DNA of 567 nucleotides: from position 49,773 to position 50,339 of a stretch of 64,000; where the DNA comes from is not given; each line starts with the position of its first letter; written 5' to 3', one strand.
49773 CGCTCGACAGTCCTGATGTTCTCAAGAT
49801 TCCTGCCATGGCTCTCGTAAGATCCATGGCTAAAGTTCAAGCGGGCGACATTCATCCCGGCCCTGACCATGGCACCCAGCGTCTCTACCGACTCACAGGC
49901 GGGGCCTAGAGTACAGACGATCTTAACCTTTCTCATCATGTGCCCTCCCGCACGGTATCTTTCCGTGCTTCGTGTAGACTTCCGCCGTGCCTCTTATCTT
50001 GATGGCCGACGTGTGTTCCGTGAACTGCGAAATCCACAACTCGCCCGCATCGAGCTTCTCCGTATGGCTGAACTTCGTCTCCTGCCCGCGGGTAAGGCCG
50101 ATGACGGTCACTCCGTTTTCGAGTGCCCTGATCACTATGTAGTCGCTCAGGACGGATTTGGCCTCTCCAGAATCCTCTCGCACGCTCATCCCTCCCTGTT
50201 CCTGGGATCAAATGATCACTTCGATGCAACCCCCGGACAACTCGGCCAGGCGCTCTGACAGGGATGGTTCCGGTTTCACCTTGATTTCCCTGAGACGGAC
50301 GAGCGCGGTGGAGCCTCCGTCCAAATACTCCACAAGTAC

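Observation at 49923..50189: Well-conserved TRAP (MtrB) homolog inserted between dnaE and pyk, with no visible RNA target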

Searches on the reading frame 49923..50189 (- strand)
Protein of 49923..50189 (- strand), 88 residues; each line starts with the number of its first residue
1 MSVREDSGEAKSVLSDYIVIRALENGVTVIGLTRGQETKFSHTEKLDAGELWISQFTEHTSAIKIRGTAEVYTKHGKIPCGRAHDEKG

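Call 3: search_protein_families(library=pfam, proteins=[window:49923-50189:-], max_evalue=1)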
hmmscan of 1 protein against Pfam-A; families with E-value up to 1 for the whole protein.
window:49923-50189:- (88 aa): 1 family
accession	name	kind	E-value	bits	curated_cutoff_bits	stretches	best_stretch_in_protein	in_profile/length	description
PF02081.20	TrpBP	-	1.3e-37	128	21.3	1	15-78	3-66/69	Tryptophan RNA-binding attenuator protein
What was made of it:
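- On TRAP / MtrB (Pfam PF02081 TrpBP; NCBIfam NF009724): PF02081 E=1.3e-37, 128 bits against 21.3, profile positions 3-66 of 69 (call 3).
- Pfam TrpBP E=1.3e-37 (call 3).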

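Call 4: search_protein_families(library=ncbifam, proteins=[window:49923-50189:-], max_evalue=1)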
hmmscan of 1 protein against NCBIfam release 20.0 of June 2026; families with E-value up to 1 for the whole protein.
window:49923-50189:- (88 aa): 2 families
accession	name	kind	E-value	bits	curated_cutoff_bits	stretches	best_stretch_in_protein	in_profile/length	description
NF009724.0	PRK13251.1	equivalog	1.9e-38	130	117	1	11-79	4-72/76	trp RNA-binding attenuation protein MtrB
NF033597.1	denti_PrcA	equivalog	0.041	12.2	200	1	8-68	95-155/611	dentilisin complex subunit PrcA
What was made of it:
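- On TRAP / MtrB (Pfam PF02081 TrpBP; NCBIfam NF009724): NF009724 equivalog 130 bits against 117 (call 4).
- The NCBIfam MtrB equivalog scores above its curated cutoff (call 4). It scores above the equivalog cutoff (call 4).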

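Call 5: search_solved_structures(query=window:49923-50189:-, show_alignments=3, max_evalue=1)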
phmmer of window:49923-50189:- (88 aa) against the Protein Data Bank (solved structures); distinct sequences matched with E-value up to 1: 16.
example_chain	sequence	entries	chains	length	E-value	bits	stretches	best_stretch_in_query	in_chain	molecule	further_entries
9bds_A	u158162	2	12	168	3.2e-45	155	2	15-80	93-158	Transcription attenuation protein MtrB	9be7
9be8_A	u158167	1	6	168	7.5e-44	150.7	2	15-80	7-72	Transcription attenuation protein MtrB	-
1c9s_A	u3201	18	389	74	6.5e-25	90.3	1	15-79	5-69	TRP RNA-BINDING ATTENUATION PROTEIN | TRP RNA-BINDING ATTENUATION PROTEIN (TRAP) | TRANSCRIPTION ATTENUATION PROTEIN MTRB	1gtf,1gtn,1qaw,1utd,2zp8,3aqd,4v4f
2zd0_A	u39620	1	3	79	7.1e-25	90.2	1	15-79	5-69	Transcription attenuation protein mtrB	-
2ext_A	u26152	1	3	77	7.1e-25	90.2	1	15-79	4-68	Transcription attenuation protein mtrB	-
2zcz_A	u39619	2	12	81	7.7e-25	90.1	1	15-79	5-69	Transcription attenuation protein mtrB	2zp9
3zzs_A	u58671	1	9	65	1.5e-24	89.1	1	15-78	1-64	TRANSCRIPTION ATTENUATION PROTEIN MTRB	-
2exs_A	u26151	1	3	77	1.9e-24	88.8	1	15-79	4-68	Transcription attenuation protein mtrB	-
8r59_A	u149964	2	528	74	1.3e-23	86.1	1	15-79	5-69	Transcription attenuation protein MtrB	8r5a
6rvv_AA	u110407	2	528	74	1.7e-23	85.7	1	15-79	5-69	Transcription attenuation protein MtrB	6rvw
1wap_A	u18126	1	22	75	1.8e-23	85.7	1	14-79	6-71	TRP RNA-BINDING ATTENUATION PROTEIN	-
4b27_A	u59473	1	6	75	2.2e-23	85.4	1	14-78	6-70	TRANSCRIPTION ATTENUATION PROTEIN MTRB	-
3zzq_A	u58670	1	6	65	4.7e-23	84.4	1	15-78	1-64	TRANSCRIPTION ATTENUATION PROTEIN MTRB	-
3zte_A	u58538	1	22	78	1.3e-22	82.9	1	14-78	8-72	TRYPTOPHAN OPERON RNA-BINDING ATTENUATION PROTEIN (TRAP)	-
3zzl_A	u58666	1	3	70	1.7e-21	79.4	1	15-79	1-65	TRANSCRIPTION ATTENUATION PROTEIN MTRB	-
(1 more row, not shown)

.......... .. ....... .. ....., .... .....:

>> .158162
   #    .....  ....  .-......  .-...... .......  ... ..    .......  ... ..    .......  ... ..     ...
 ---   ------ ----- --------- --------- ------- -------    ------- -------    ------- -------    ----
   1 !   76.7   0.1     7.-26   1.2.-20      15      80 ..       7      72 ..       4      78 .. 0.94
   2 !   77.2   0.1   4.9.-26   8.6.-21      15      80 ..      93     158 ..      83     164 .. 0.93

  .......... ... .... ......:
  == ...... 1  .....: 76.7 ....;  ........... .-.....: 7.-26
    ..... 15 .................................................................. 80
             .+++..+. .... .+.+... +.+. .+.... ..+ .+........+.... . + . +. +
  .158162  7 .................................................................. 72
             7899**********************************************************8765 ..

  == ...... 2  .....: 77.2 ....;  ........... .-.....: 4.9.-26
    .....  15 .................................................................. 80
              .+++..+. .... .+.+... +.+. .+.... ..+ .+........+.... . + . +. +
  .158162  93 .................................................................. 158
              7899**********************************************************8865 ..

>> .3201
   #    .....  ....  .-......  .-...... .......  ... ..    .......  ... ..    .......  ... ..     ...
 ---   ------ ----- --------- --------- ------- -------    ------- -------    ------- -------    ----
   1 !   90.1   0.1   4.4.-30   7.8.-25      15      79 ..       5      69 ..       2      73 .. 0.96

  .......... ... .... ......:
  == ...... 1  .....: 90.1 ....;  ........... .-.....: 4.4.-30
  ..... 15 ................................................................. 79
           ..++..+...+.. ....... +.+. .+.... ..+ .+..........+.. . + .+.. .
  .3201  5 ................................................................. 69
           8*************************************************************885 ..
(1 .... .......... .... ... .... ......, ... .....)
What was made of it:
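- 49923..50183 (-): mtrB (TRAP) coding sequence, 86 aa from the GTG start. The maximal ORF extends to the ATG at 50189 (88 aa). Calls 3, 4, 5 (Pfam PF02081 E=1.3e-37; NCBIfam NF009724 130 bits against a 117 cutoff; PDB TRAP E=6.5e-25).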

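Call 8: find_homologous_proteins(query=window:49923-50189:-)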
Query window:49923-50189:- (88 aa): 2444 proteins with E <= 0.001 among 2446 candidates; the best 120 are listed.
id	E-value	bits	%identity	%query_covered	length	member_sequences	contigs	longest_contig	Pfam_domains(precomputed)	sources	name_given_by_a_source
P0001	1.2e-49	184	100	98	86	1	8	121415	PF02081.21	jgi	-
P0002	3.9e-49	182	98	98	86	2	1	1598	PF02081.21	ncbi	-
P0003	2.8e-48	179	98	98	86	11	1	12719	PF02081.21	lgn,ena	-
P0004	7.5e-46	171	93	98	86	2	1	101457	PF02081.21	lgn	-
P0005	5.0e-44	166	89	97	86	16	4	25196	PF02081.21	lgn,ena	-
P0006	1.5e-43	164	90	98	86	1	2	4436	PF02081.21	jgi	-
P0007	1.7e-43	164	86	98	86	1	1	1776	PF02081.21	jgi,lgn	-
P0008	2.0e-43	164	88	98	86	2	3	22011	PF02081.21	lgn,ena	-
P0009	2.6e-43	163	88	98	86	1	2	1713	PF02081.21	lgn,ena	-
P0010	2.5e-42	160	87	98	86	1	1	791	PF02081.21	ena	-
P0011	2.7e-42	160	87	98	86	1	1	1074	PF02081.21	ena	-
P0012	5.4e-42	159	87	97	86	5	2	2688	PF02081.21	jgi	-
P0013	6.1e-42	159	84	98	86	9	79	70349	PF02081.21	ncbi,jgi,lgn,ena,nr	ncbi:MAG: trp RNA-binding attenuation protein MtrB [Synergistaceae bacterium]|nr:trp RNA-binding att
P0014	1.0e-40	155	85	98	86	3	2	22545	PF02081.21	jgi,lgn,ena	jgi:transcription attenuation protein (tryptophan RNA-binding attenuator protein)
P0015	2.7e-34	135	78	91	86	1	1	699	PF02081.21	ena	-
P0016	3.8e-34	134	76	95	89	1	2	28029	PF02081.21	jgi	jgi:transcription attenuation protein (tryptophan RNA-binding attenuator protein)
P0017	8.2e-34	133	78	90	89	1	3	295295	PF02081.21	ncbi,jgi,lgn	jgi:transcription attenuation protein (tryptophan RNA-binding attenuator protein)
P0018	2.6e-33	131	77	88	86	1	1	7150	PF02081.21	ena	-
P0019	5.5e-33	130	75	91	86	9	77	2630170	PF02081.21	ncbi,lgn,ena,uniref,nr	ncbi:tryptophan RNA-binding attenuator protein [Aminomonas paucivorans DSM 12260]|uniref:Transcripti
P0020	7.8e-32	127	79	81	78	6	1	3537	PF02081.21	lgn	-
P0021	3.4e-31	125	70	95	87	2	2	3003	PF02081.21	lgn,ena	-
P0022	3.7e-31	125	75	88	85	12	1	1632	PF02081.21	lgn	-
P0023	5.4e-31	124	82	81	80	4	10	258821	PF02081.21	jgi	jgi:transcription attenuation protein (tryptophan RNA-binding attenuator protein)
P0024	1.3e-30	123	74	90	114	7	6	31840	PF02081.21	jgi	jgi:transcription attenuation protein (tryptophan RNA-binding attenuator protein)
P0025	1.4e-30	123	68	97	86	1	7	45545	PF02081.21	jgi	jgi:transcription attenuation protein (tryptophan RNA-binding attenuator protein)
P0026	2.0e-30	122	68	97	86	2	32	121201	PF02081.21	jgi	jgi:transcription attenuation protein (tryptophan RNA-binding attenuator protein)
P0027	2.1e-30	122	67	97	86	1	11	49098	PF02081.21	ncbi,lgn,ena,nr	ncbi:MAG: hypothetical protein PWR02_858 [Synergistales bacterium]|nr:hypothetical protein [Synergis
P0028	2.5e-30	122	68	95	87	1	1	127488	PF02081.21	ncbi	-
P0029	5.5e-30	121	66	98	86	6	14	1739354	PF02081.21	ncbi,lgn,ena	-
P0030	6.5e-30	121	67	98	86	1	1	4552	PF02081.21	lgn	-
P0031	8.7e-30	120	76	80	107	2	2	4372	PF02081.21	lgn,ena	-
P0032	1.0e-29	120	67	95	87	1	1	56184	PF02081.21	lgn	-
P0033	1.1e-29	120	66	97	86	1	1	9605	PF02081.21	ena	-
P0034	2.2e-29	119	71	88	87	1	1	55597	PF02081.21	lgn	-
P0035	2.9e-29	119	67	98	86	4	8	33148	PF02081.21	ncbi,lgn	ncbi:MAG: trp RNA-binding attenuation protein MtrB [Thermovirga sp.]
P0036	7.6e-29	117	68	95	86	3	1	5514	PF02081.21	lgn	-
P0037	1.0e-28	117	69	89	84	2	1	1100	PF02081.21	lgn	-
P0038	1.2e-28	117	74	85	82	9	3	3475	PF02081.21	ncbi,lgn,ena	-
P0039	1.3e-28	117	73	89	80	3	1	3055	PF02081.21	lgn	-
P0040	1.4e-28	116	71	89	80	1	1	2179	PF02081.21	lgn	-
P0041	1.7e-28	116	62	97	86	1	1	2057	PF02081.21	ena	-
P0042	1.9e-28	116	68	92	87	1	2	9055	PF02081.21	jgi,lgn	jgi:transcription attenuation protein (tryptophan RNA-binding attenuator protein)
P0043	2.3e-28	116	73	81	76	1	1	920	PF02081.21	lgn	-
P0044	3.2e-28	115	75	81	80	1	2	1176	PF02081.21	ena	-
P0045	3.3e-28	115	75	81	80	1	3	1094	PF02081.21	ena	-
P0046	3.4e-28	115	66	92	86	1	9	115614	PF02081.21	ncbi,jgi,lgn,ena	jgi:transcription attenuation protein (tryptophan RNA-binding attenuator protein)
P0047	4.1e-28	115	66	92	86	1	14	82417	PF02081.21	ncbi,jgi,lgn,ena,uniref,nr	ncbi:trp RNA-binding attenuation protein MtrB [Aminiphilus sp.]|jgi:transcription attenuation protei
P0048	7.2e-28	114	66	92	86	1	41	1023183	PF02081.21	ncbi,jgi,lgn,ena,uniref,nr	ncbi:trp RNA-binding attenuation protein MtrB [Aminiphilus circumscriptus]|jgi:transcription attenua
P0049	1.6e-27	113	75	81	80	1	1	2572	PF02081.21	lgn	-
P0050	2.0e-27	113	63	98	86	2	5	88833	PF02081.21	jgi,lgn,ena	-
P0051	2.0e-27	113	73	81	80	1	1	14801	PF02081.21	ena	-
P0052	2.1e-27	113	66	92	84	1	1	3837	PF02081.21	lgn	-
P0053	2.9e-27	112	71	83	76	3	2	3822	PF02081.21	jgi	jgi:transcription attenuation protein (tryptophan RNA-binding attenuator protein)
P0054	3.2e-27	112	70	81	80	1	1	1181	PF02081.21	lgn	-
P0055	3.2e-27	112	75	77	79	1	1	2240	PF02081.21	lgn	-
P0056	3.7e-27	112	72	81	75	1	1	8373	PF02081.21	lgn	-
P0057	3.8e-27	112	71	82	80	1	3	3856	PF02081.21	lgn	-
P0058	4.7e-27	112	70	81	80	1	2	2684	PF02081.21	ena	-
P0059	4.7e-27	112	70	81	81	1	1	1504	PF02081.21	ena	-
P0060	4.9e-27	111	78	76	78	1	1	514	PF02081.21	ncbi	-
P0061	5.1e-27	111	67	91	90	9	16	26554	PF02081.21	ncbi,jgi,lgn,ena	jgi:transcription attenuation protein (tryptophan RNA-binding attenuator protein)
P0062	5.6e-27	111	73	81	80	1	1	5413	PF02081.21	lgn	-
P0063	5.9e-27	111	72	78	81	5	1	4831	PF02081.21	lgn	-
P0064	6.5e-27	111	74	78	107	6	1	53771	PF02081.21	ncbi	-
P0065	7.0e-27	111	69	84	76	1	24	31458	PF02081.21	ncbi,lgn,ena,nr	ncbi:MAG: trp RNA-binding attenuation protein MtrB [Clostridia bacterium]|nr:trp RNA-binding attenua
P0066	8.1e-27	111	59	92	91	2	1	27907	PF02081.21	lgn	-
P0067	8.3e-27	111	72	78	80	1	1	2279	PF02081.21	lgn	-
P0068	1.1e-26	110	76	77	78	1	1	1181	PF02081.21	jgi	-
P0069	1.1e-26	110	76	77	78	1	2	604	PF02081.21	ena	-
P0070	1.1e-26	110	68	85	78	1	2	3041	PF02081.21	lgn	-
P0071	1.1e-26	110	75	81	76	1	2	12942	PF02081.21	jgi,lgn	jgi:transcription attenuation protein (tryptophan RNA-binding attenuator protein)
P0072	1.2e-26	110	72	78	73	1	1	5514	PF02081.21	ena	-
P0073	1.2e-26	110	73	83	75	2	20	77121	PF02081.21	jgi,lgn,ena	-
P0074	1.4e-26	110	73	83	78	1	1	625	PF02081.21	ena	-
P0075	1.4e-26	110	65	90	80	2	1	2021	PF02081.21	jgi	-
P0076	1.6e-26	110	75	77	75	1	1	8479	PF02081.21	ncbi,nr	ncbi:MAG TPA: trp RNA-binding attenuation protein MtrB [Clostridia bacterium]|nr:trp RNA-binding att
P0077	1.7e-26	110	75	77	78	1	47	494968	PF02081.21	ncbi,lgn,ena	ncbi:MAG: trp RNA-binding attenuation protein MtrB [Zhaonellaceae bacterium]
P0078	1.7e-26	110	75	77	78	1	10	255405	PF02081.21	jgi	jgi:transcription attenuation protein (tryptophan RNA-binding attenuator protein)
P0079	1.8e-26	110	74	78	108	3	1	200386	PF02081.21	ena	-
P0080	1.9e-26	110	79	75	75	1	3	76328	PF02081.21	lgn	-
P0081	1.9e-26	110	74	77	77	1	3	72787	PF02081.21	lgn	-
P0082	1.9e-26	110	74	78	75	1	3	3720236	PF02081.21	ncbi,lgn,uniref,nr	ncbi:trp RNA-binding attenuation protein MtrB [Metallumcola ferriviriculae]|uniref:Transcription att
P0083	1.9e-26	110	74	78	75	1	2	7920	PF02081.21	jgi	-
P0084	2.0e-26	110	74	75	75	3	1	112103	PF02081.21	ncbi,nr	ncbi:transcription attenuation protein MtrB [Peptococcaceae bacterium CEB3]|nr:transcription attenua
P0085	2.1e-26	109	67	83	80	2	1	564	PF02081.21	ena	-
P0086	2.2e-26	109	69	80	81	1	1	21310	PF02081.21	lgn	-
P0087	2.5e-26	109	72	78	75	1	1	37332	PF02081.21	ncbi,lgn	-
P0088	2.5e-26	109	72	78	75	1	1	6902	PF02081.21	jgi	-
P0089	2.5e-26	109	73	81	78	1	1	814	PF02081.21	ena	-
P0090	2.8e-26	109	68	90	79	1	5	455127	PF02081.21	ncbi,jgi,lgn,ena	jgi:transcription attenuation protein (tryptophan RNA-binding attenuator protein)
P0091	2.8e-26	109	71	83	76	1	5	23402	PF02081.21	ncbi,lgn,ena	ncbi:MAG: trp RNA-binding attenuation protein MtrB [Desulfitobacteriaceae bacterium]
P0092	2.8e-26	109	65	89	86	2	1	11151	PF02081.21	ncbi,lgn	ncbi:MAG: trp RNA-binding attenuation protein MtrB [Bacillota bacterium]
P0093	2.9e-26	109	70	83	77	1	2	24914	PF02081.21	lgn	-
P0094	2.9e-26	109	68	83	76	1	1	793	PF02081.21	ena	-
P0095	3.0e-26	109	72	82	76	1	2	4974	PF02081.21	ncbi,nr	ncbi:MAG: trp RNA-binding attenuation protein MtrB [Syntrophomonadaceae bacterium]|nr:trp RNA-bindin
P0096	3.0e-26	109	74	75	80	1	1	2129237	PF02081.21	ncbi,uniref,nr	ncbi:tryptophan RNA-binding attenuator protein [Ammonifex degensii KC4]|uniref:Transcription attenua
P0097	3.0e-26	109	74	80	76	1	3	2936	PF02081.21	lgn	-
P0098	3.1e-26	109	74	75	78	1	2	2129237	PF02081.21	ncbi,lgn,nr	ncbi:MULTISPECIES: trp RNA-binding attenuation protein MtrB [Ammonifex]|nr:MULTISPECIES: trp RNA-bin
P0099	3.1e-26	109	72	81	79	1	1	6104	PF02081.21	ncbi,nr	ncbi:MAG: trp RNA-binding attenuation protein MtrB [Clostridia bacterium]|nr:trp RNA-binding attenua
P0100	3.3e-26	109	70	86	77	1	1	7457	PF02081.21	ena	-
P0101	3.3e-26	109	72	81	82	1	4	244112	PF02081.21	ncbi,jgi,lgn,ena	ncbi:MAG: trp RNA-binding attenuation protein MtrB [Bacillota bacterium]|jgi:transcription attenuati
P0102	3.3e-26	109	72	77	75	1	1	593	PF02081.21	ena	-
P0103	3.5e-26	109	74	78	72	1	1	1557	PF02081.21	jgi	jgi:transcription attenuation protein (tryptophan RNA-binding attenuator protein)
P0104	3.5e-26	109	72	81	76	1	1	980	PF02081.21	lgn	-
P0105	4.0e-26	109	69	81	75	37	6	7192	PF02081.21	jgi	-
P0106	4.0e-26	109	71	80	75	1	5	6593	PF02081.21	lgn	-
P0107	4.1e-26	109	74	77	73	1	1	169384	PF02081.21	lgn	-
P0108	4.2e-26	109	77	74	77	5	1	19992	PF02081.21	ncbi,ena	ncbi:MAG: trp RNA-binding attenuation protein MtrB [Desulfotomaculales bacterium]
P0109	4.3e-26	108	74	75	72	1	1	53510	PF02081.21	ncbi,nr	ncbi:trp RNA-binding attenuation protein MtrB [Ammonifex thiophilus]|nr:trp RNA-binding attenuation 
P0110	4.5e-26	108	71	78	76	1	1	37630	PF02081.21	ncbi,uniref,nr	ncbi:trp RNA-binding attenuation protein MtrB [Calderihabitans maritimus]|uniref:Transcription atten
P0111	4.5e-26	108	70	81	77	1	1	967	PF02081.21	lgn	-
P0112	4.8e-26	108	68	85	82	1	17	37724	PF02081.21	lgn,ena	-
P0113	5.1e-26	108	71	82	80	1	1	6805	PF02081.21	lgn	-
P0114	5.2e-26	108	70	81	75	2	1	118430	PF02081.21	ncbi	-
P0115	5.6e-26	108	67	83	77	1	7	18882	PF02081.21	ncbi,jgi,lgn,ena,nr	ncbi:MAG TPA: trp RNA-binding attenuation protein MtrB [Clostridia bacterium]|jgi:transcription atte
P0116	5.7e-26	108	70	81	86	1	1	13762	PF02081.21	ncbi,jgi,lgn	jgi:transcription attenuation protein (tryptophan RNA-binding attenuator protein)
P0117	5.8e-26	108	67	83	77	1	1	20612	PF02081.21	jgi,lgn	jgi:transcription attenuation protein (tryptophan RNA-binding attenuator protein)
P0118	5.8e-26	108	70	83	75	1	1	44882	PF02081.21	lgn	-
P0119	5.8e-26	108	73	81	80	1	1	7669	PF02081.21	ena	-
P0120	6.2e-26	108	70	83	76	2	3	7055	PF02081.21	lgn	-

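Call 9: find_encoding_contigs(protein=window:49923-50189:-, flank=10000, max_places=6)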
Protein window:49923-50189:- (88 aa): no gene with exactly this product is on record in the collection.

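Call 12: find_encoding_contigs(protein=P0001, flank=10000, max_places=4)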
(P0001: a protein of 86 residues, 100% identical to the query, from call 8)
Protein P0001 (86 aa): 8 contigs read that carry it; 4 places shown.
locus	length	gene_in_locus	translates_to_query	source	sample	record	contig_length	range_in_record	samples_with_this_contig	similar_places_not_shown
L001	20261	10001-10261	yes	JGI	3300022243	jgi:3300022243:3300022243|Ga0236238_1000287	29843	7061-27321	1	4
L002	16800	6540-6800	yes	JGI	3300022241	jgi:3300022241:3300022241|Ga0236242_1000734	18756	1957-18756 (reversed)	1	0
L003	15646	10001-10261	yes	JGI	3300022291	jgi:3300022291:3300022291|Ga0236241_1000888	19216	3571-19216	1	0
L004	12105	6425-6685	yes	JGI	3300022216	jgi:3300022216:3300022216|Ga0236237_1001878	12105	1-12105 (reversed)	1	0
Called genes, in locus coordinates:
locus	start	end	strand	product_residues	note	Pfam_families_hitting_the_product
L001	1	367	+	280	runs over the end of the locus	PF17827:PrmC_N, PF05175:MTS (weak)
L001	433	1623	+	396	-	PF00890:FAD_binding_2 (weak), PF01266:DAO (faint), PF01946:Thi4 (faint), PF03486:HI0933_like (faint), PF07992:Pyr_redox_2, PF13450:NAD_binding_8, PF13738:Pyr_redox_3, PF00070:Pyr_redox, +1 more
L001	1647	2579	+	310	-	PF00294:PfkB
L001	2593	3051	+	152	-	PF00571:CBS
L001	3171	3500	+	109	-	PF01451:LMWPc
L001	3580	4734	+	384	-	PF01435:Peptidase_M48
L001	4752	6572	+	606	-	PF05496:RuvB_N (faint), PF13177:DNA_pol3_delta2, PF00004:AAA, PF22608:DNAX_ATPase_lid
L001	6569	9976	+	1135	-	PF02811:PHP, PF07733:DNA_pol3_alpha, PF17657:DNA_pol3_finger, PF14579:HHH_6, PF01336:tRNA_anti-codon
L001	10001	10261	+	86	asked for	PF02081:TrpBP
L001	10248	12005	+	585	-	PF00224:PK, PF02887:PK_C, PF00391:PEP-utilizers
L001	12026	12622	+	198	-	PF00293:NUDIX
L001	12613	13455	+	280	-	PF01261:AP_endonuc_2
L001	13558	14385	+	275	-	PF19293:CdaA_N, PF02457:DAC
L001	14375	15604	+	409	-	PF07949:YbbR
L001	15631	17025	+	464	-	PF02878:PGM_PMM_I, PF02879:PGM_PMM_II, PF02880:PGM_PMM_III, PF00408:PGM_PMM_IV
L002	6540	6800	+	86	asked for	PF02081:TrpBP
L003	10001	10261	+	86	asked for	PF02081:TrpBP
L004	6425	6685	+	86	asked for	PF02081:TrpBP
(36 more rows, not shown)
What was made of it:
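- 49923..50183 (-): Calls 8 and 12 (database gene calls of 86 aa).
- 48179..49936 (-): pyk (pyruvate kinase with a C-terminal PEP-utilizer domain), 585 aa from the second ATG. Call 12 (585-aa calls).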

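Call 13: find_encoding_contigs(protein=P0019, flank=10000, max_places=1)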
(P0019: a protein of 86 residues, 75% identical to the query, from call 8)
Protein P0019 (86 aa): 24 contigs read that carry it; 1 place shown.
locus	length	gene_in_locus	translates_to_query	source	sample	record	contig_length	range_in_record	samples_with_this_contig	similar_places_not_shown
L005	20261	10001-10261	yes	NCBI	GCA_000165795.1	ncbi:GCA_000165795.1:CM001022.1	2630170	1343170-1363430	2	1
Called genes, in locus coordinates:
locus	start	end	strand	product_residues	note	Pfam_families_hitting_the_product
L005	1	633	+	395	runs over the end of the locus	PF00890:FAD_binding_2 (faint), PF01266:DAO (faint), PF03486:HI0933_like (faint), PF07992:Pyr_redox_2, PF12831:FAD_oxidored (weak), PF13450:NAD_binding_8 (weak), PF13738:Pyr_redox_3, PF00070:Pyr_redox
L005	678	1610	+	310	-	PF00294:PfkB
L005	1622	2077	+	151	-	PF00571:CBS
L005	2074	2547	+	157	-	PF01451:LMWPc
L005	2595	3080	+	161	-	PF02561:FliS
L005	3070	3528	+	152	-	PF05130:FlgN (weak)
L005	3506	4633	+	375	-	PF01435:Peptidase_M48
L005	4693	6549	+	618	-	PF13177:DNA_pol3_delta2, PF00004:AAA, PF21960:RCF1-5-like_lid (weak), PF22608:DNAX_ATPase_lid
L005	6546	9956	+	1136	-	PF02811:PHP, PF07733:DNA_pol3_alpha, PF17657:DNA_pol3_finger, PF14579:HHH_6, PF01336:tRNA_anti-codon (faint)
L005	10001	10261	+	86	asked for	PF02081:TrpBP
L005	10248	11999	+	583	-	PF00224:PK, PF03328:HpcH_HpaI (weak), PF02887:PK_C, PF00391:PEP-utilizers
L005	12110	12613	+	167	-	PF00293:NUDIX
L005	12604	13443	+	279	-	PF01261:AP_endonuc_2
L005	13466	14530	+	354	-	PF01168:Ala_racemase_N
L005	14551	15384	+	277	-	PF19293:CdaA_N, PF02457:DAC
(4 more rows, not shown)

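Call 14: find_encoding_contigs(protein=P0048, flank=10000, max_places=1)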
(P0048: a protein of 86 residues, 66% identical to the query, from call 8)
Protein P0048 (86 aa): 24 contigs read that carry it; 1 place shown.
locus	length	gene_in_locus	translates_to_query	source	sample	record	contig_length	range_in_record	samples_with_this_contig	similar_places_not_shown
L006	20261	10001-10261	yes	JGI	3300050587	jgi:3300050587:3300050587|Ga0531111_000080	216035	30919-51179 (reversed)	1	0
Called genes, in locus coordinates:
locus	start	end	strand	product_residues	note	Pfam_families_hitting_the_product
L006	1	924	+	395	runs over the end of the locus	PF00890:FAD_binding_2 (faint), PF01266:DAO (faint), PF03486:HI0933_like (faint), PF07992:Pyr_redox_2, PF13450:NAD_binding_8 (weak), PF13738:Pyr_redox_3, PF00070:Pyr_redox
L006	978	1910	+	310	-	PF00294:PfkB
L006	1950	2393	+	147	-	PF00571:CBS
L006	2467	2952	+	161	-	PF02561:FliS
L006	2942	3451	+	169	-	PF05130:FlgN (weak)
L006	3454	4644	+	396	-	PF01435:Peptidase_M48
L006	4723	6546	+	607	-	PF13177:DNA_pol3_delta2, PF00004:AAA, PF22608:DNAX_ATPase_lid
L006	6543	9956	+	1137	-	PF02811:PHP, PF07733:DNA_pol3_alpha, PF17657:DNA_pol3_finger, PF14579:HHH_6, PF01336:tRNA_anti-codon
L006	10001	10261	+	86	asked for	PF02081:TrpBP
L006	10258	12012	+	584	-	PF00224:PK, PF03328:HpcH_HpaI (weak), PF02887:PK_C, PF00391:PEP-utilizers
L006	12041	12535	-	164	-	-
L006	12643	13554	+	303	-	PF01261:AP_endonuc_2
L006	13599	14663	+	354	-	PF01168:Ala_racemase_N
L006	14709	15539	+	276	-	PF19293:CdaA_N (faint), PF02457:DAC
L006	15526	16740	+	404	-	PF07949:YbbR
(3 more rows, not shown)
